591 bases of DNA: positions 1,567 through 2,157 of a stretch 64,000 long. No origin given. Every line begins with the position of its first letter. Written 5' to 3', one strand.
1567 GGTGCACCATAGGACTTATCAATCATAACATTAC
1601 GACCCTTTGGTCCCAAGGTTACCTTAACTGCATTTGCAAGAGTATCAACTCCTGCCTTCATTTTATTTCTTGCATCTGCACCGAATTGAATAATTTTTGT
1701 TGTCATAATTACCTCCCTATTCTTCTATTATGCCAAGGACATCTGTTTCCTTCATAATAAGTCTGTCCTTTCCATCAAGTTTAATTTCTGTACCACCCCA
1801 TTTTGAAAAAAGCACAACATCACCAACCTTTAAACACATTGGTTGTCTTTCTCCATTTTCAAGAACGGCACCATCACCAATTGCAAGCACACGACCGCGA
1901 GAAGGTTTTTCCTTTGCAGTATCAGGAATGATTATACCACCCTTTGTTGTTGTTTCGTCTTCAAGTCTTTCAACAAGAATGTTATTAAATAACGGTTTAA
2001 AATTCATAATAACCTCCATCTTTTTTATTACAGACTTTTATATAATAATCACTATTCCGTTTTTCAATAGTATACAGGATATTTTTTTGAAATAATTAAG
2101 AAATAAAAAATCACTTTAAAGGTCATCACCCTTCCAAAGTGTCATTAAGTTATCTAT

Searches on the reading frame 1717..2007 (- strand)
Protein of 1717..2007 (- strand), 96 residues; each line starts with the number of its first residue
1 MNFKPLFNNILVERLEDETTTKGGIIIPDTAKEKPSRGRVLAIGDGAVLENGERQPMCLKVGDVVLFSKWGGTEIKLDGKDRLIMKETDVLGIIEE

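Call 33: find_homologous_proteins(query=window:1720-2007:-, max_evalue=1e-20)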
Query window:1720-2007:- (96 aa): 7189 proteins with E <= 1e-20 among 8000 candidates; the best 120 are listed.
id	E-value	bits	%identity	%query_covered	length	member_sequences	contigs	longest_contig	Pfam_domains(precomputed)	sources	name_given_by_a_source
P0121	3.5e-50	186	89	100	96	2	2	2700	PF00166.27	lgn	-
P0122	6.4e-50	185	91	100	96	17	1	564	PF00166.27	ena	-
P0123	7.6e-50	185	90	100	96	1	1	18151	PF00166.27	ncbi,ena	-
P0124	9.9e-50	184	89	100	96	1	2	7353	PF00166.27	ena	-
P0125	1.2e-49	184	89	100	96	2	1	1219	PF00166.27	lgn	-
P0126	2.1e-49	183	88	100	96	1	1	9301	PF00166.27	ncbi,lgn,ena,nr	ncbi:co-chaperone GroES [bacterium]|nr:co-chaperone GroES [bacterium]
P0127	2.1e-49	183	88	100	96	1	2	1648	PF00166.27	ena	-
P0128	2.5e-49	183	86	100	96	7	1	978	PF00166.27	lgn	-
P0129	4.8e-49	182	86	100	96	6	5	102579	PF00166.27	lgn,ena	-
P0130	6.8e-49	182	86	100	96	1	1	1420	PF00166.27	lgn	-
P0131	1.1e-48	181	85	100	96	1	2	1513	PF00166.27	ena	-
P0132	1.9e-48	180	86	100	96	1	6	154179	PF00166.27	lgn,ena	-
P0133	8.5e-48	178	84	100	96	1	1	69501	PF00166.27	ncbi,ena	-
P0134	1.2e-47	178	83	100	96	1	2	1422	PF00166.27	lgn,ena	-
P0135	1.2e-47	178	83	100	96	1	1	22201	PF00166.27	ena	-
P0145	2.7e-46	173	85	100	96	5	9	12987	PF00166.27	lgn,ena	-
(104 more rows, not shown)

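Call 34: find_encoding_contigs(protein=P0123, flank=10000, max_places=4)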
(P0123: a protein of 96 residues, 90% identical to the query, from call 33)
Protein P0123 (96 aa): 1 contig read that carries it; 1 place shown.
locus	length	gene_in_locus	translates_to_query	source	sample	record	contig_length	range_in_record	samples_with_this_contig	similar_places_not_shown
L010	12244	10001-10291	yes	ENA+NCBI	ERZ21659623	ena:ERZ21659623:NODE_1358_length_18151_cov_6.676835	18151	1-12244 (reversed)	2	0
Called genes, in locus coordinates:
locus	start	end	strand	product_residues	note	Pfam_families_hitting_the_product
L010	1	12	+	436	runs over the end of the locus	PF10396:TrmE_N, PF12631:MnmE_helical, PF03193:RsgA_GTPase (weak), PF02421:FeoB_N, PF04548:AIG1 (weak), PF01926:MMR_HSR1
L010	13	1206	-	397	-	PF01098:FTSW_RODA_SPOVE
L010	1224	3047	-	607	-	PF03717:PBP_dimer, PF00905:Transpeptidase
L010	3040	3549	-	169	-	-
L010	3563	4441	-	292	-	PF04085:MreC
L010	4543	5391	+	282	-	PF01832:Glucosaminidase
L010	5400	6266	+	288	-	PF01501:Glyco_transf_8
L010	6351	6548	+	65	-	PF01783:Ribosomal_L32p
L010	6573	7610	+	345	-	PF02504:FA_synthesis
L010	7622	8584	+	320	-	PF08392:FAE1_CUT1_RppA (weak), PF00108:Thiolase_N (faint), PF08545:ACP_syn_III, PF08541:ACP_syn_III_C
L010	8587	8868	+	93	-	PF00216:Bac_DNA_binding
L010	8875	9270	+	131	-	PF00376:MerR (weak), PF13411:MerR_1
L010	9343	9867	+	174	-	-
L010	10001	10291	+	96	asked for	PF00166:Cpn10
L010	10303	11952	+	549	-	PF00118:Cpn60_TCP1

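Call 35: find_encoding_contigs(protein=P0129, flank=10000, max_places=4)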
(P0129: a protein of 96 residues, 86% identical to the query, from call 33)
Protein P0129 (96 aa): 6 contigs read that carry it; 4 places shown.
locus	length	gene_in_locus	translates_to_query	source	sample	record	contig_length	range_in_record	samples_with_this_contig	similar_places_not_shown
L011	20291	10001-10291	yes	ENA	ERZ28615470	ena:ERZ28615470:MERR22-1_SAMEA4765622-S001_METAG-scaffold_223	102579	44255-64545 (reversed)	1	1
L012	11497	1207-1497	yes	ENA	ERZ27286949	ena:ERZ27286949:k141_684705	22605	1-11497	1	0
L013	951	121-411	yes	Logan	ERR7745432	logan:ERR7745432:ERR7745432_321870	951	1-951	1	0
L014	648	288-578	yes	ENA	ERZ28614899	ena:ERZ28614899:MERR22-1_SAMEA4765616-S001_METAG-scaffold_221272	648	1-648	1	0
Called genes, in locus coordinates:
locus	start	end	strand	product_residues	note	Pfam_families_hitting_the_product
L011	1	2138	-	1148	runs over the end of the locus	PF02811:PHP, PF07733:DNA_pol3_alpha, PF17657:DNA_pol3_finger, PF14579:HHH_6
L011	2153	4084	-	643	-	PF01043:SecA_PP_bind, PF07517:SecA_DEAD, PF21090:P-loop_SecA, PF07516:SecA_SW, PF02810:SEC-C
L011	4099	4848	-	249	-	-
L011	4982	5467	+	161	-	PF00383:dCMP_cyt_deam_1, PF14437:MafB19-deam, PF14439:Bd3614-deam (weak)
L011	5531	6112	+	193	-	-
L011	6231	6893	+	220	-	PF13441:Gly-zipper_YMGG, PF13488:Gly-zipper_Omp, PF00691:OmpA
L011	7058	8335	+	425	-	PF03952:Enolase_N, PF00113:Enolase_C, PF13378:MR_MLE_C (weak)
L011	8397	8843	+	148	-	PF00436:SSB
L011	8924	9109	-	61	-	-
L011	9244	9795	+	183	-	PF00293:NUDIX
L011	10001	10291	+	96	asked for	PF00166:Cpn10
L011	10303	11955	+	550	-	PF00118:Cpn60_TCP1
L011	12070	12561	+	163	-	-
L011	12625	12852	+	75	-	-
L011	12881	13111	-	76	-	-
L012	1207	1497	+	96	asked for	PF00166:Cpn10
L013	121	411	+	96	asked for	PF00166:Cpn10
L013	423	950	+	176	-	?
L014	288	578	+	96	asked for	PF00166:Cpn10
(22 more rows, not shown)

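Call 36: find_encoding_contigs(protein=P0133, flank=10000, max_places=4)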
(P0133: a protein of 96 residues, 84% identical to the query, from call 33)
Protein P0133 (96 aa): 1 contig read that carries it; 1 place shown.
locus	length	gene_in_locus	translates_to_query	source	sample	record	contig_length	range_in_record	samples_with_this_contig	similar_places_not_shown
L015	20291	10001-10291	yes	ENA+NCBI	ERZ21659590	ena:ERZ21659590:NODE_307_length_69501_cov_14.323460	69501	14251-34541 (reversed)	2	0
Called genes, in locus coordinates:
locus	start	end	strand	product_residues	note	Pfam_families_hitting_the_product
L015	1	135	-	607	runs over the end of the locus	PF03717:PBP_dimer, PF00905:Transpeptidase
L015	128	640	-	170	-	-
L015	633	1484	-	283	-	PF04085:MreC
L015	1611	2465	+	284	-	PF01832:Glucosaminidase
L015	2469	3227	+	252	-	PF01501:Glyco_transf_8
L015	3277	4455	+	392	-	-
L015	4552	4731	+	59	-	PF01783:Ribosomal_L32p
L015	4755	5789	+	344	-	PF02504:FA_synthesis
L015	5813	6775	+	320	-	PF08392:FAE1_CUT1_RppA (weak), PF00108:Thiolase_N, PF08545:ACP_syn_III, PF08541:ACP_syn_III_C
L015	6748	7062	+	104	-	PF00216:Bac_DNA_binding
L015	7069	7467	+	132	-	PF13411:MerR_1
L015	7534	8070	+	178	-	-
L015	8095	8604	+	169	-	-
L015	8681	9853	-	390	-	PF00082:Peptidase_S8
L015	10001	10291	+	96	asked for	PF00166:Cpn10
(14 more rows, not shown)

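Call 46: find_encoding_contigs(protein=window:1717-2007:-, flank=10000, max_places=10)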
Protein window:1717-2007:- (96 aa): 23 contigs read that carry it; 10 places shown.
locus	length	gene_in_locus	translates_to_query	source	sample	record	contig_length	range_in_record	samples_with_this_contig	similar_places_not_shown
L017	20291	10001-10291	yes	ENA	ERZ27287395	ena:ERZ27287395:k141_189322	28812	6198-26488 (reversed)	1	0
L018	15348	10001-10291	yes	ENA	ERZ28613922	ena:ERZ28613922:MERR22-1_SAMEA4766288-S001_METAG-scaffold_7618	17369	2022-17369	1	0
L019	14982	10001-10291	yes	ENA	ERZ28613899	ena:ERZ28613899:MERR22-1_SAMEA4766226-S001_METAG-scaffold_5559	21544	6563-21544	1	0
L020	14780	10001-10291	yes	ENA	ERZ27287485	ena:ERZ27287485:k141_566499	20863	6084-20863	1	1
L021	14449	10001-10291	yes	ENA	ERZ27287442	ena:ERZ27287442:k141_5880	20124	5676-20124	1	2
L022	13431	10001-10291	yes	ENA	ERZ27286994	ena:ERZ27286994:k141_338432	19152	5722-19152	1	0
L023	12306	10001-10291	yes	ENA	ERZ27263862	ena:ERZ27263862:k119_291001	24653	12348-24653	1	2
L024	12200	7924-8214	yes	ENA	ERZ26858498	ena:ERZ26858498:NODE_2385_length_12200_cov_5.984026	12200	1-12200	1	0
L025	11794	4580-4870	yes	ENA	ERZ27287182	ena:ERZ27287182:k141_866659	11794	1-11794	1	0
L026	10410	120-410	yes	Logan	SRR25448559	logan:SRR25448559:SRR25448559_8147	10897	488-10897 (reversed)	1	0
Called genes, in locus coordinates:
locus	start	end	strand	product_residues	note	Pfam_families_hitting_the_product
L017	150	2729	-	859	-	PF07517:SecA_DEAD, PF00270:DEAD, PF01043:SecA_PP_bind, PF21090:P-loop_SecA, PF07516:SecA_SW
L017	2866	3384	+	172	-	PF00383:dCMP_cyt_deam_1, PF14437:MafB19-deam, PF14439:Bd3614-deam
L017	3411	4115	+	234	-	-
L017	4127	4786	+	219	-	PF13441:Gly-zipper_YMGG, PF13488:Gly-zipper_Omp (weak), PF00691:OmpA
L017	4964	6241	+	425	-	PF03952:Enolase_N, PF00113:Enolase_C, PF13378:MR_MLE_C (weak)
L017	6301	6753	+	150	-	PF00436:SSB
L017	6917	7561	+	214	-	-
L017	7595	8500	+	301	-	PF01427:Peptidase_M15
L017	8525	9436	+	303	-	PF07722:Peptidase_C26, PF00117:GATase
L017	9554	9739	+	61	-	-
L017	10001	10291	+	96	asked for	PF00166:Cpn10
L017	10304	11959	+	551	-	PF00118:Cpn60_TCP1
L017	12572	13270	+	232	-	PF01618:MotA_ExbB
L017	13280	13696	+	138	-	PF02472:ExbD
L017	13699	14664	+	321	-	-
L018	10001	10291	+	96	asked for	PF00166:Cpn10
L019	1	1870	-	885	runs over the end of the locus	PF07517:SecA_DEAD, PF00270:DEAD, PF01043:SecA_PP_bind, PF21090:P-loop_SecA, PF07516:SecA_SW, PF02810:SEC-C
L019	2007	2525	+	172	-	PF00383:dCMP_cyt_deam_1, PF14437:MafB19-deam, PF14439:Bd3614-deam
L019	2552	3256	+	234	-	-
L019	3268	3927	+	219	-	PF13441:Gly-zipper_YMGG, PF13488:Gly-zipper_Omp (weak), PF00691:OmpA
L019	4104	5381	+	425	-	PF03952:Enolase_N, PF00113:Enolase_C, PF13378:MR_MLE_C (weak)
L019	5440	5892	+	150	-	PF00436:SSB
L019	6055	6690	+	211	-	-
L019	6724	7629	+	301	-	PF01427:Peptidase_M15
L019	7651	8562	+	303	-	PF07722:Peptidase_C26, PF00117:GATase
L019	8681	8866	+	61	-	-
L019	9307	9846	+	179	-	-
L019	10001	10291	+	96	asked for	PF00166:Cpn10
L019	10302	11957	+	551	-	PF00118:Cpn60_TCP1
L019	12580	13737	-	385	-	-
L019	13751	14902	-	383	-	PF13637:Ank_4 (faint), PF13606:Ank_3 (faint), PF12796:Ank_2 (weak)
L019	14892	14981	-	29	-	?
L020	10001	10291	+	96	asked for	PF00166:Cpn10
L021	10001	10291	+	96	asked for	PF00166:Cpn10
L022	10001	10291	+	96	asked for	PF00166:Cpn10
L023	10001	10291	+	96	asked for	PF00166:Cpn10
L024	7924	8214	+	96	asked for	PF00166:Cpn10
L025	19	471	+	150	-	PF00436:SSB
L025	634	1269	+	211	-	-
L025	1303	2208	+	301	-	PF01427:Peptidase_M15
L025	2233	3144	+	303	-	PF07722:Peptidase_C26, PF00117:GATase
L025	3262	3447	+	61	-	-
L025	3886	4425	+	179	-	-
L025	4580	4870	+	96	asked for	PF00166:Cpn10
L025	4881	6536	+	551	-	PF00118:Cpn60_TCP1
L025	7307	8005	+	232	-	PF01618:MotA_ExbB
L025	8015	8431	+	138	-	PF02472:ExbD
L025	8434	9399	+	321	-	-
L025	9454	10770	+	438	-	PF01551:Peptidase_M23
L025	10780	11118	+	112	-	PF04519:Bactofilin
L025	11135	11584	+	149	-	PF02502:LacAB_rpiB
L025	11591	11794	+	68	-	?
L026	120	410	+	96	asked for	PF00166:Cpn10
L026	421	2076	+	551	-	PF00118:Cpn60_TCP1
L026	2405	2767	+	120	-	PF13730:HTH_36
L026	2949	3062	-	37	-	-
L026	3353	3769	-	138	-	-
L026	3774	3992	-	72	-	-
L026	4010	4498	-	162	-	PF07486:Hydrolase_2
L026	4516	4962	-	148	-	-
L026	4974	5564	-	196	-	-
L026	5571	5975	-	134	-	-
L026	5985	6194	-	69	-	-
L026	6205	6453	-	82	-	-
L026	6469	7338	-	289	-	-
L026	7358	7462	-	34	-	-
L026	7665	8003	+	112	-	-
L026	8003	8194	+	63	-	-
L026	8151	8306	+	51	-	-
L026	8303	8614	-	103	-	-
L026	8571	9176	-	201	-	-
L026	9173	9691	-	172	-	-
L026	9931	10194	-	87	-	-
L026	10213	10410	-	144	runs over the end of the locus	-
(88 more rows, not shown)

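Call 71: find_encoding_contigs(protein=P0145, flank=10000, max_places=8)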
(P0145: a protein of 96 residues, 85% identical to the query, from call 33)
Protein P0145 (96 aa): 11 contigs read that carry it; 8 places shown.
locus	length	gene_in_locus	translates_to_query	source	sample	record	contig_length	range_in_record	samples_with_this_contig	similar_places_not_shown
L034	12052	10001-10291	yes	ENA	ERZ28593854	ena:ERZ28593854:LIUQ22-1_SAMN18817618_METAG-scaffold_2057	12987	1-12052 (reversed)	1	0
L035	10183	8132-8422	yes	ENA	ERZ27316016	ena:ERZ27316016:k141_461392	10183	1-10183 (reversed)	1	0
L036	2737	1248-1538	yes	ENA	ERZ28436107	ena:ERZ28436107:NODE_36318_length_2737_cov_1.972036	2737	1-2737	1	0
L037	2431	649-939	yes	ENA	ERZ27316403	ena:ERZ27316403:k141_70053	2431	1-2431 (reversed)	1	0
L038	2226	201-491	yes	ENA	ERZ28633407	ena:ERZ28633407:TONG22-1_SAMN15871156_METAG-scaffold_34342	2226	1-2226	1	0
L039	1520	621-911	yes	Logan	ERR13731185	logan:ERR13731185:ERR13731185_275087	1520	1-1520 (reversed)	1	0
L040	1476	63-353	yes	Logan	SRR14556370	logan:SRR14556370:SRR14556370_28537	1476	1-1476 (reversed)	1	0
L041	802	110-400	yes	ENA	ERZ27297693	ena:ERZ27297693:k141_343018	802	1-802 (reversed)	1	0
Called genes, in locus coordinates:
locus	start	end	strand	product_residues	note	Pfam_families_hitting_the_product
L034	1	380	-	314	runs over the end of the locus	-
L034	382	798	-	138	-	PF02472:ExbD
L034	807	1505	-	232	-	PF01618:MotA_ExbB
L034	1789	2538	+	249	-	PF01966:HD, PF13487:HD_5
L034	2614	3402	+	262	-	PF01966:HD, PF13487:HD_5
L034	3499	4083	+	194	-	PF00300:His_Phos_1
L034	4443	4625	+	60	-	PF01783:Ribosomal_L32p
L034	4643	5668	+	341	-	PF02504:FA_synthesis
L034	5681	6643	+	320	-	PF08392:FAE1_CUT1_RppA (weak), PF00108:Thiolase_N, PF08545:ACP_syn_III, PF08541:ACP_syn_III_C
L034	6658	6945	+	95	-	PF18291:HU-HIG (weak), PF00216:Bac_DNA_binding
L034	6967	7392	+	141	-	PF00376:MerR (weak), PF13411:MerR_1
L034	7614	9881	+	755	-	PF07699:Ephrin_rec_like (faint)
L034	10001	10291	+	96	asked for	PF00166:Cpn10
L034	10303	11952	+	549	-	PF00118:Cpn60_TCP1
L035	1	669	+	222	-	?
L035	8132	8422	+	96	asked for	PF00166:Cpn10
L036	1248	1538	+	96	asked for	PF00166:Cpn10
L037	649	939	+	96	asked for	PF00166:Cpn10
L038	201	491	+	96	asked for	PF00166:Cpn10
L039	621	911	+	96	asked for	PF00166:Cpn10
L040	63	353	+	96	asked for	PF00166:Cpn10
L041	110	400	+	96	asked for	PF00166:Cpn10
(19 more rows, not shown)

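Call 72: find_encoding_contigs(protein=P0126, flank=10000, max_places=4)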
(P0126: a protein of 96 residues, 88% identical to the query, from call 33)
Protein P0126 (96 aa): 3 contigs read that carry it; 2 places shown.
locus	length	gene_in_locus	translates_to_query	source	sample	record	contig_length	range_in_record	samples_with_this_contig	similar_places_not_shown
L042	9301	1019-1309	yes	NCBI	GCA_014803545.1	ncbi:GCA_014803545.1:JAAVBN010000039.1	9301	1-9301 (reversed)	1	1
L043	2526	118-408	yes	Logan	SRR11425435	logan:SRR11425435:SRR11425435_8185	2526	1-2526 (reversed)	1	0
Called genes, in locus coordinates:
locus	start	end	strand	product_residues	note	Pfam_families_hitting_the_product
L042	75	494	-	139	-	-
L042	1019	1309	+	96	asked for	PF00166:Cpn10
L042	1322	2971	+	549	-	PF00118:Cpn60_TCP1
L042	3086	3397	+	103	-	-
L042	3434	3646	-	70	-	-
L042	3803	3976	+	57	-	-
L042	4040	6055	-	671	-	PF17764:PriA_3primeBD, PF00270:DEAD, PF04851:ResIII, PF00271:Helicase_C (faint), PF18074:PriA_C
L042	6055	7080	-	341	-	PF02547:Queuosine_synth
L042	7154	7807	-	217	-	-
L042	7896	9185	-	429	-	PF11741:AMIN, PF01520:Amidase_3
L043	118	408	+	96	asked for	PF00166:Cpn10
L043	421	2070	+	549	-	PF00118:Cpn60_TCP1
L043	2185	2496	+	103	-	-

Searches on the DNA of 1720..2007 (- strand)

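Call 39: search_rna_families(sources=[L014], threshold=evalue, max_evalue=10)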
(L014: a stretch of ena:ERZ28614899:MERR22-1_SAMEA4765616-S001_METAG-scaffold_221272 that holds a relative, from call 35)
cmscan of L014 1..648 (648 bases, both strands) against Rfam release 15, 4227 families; matches with E-value up to 10: 9.
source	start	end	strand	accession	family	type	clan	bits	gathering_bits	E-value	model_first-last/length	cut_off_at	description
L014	115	193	+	RF02414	rli60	Gene; sRNA;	-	20.3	60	4.7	1-191/191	no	Listeria sRNA rli60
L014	103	166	+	RF04335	Plastid-rpl20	Cis-reg;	-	19.5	53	3.9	1-80/80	no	Plastid-rpl20 3UTR RNA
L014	456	526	-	RF00476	snosnR61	Gene; snRNA; snoRNA; CD-box;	CL00051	18.7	45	2.5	1-85/85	no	Small nucleolar RNA snR61/Z1/Z11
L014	551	592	+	RF02980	freshwater-2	Cis-reg;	-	17.3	49.9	4.6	1-84/84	no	freshwater-2 RNA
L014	34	92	+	RF02898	AaHKsRNA20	Gene; sRNA;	-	17.3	43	9.5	1-77/77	no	Aggregatibacter sRNA 20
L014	178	214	+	RF04343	Plastid-psbA-2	Cis-reg;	CL00153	15.8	55.8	5.5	1-60/60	no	Plastid-psbA-2 3UTR RNA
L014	631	648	-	RF02162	XIST_A_REPEAT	Gene; sRNA;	-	12.7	33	7.9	20-37/37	5'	XIST RNA A repeat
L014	391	507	+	RF01385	isrA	Gene; sRNA;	-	11.9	51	6.9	1-129/129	no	isrA Hfq binding RNA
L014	195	229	-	RF02350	psRNA6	Gene; sRNA;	-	9.5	60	4.1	1-333/333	no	Nitrosomonas sRNA psRNA6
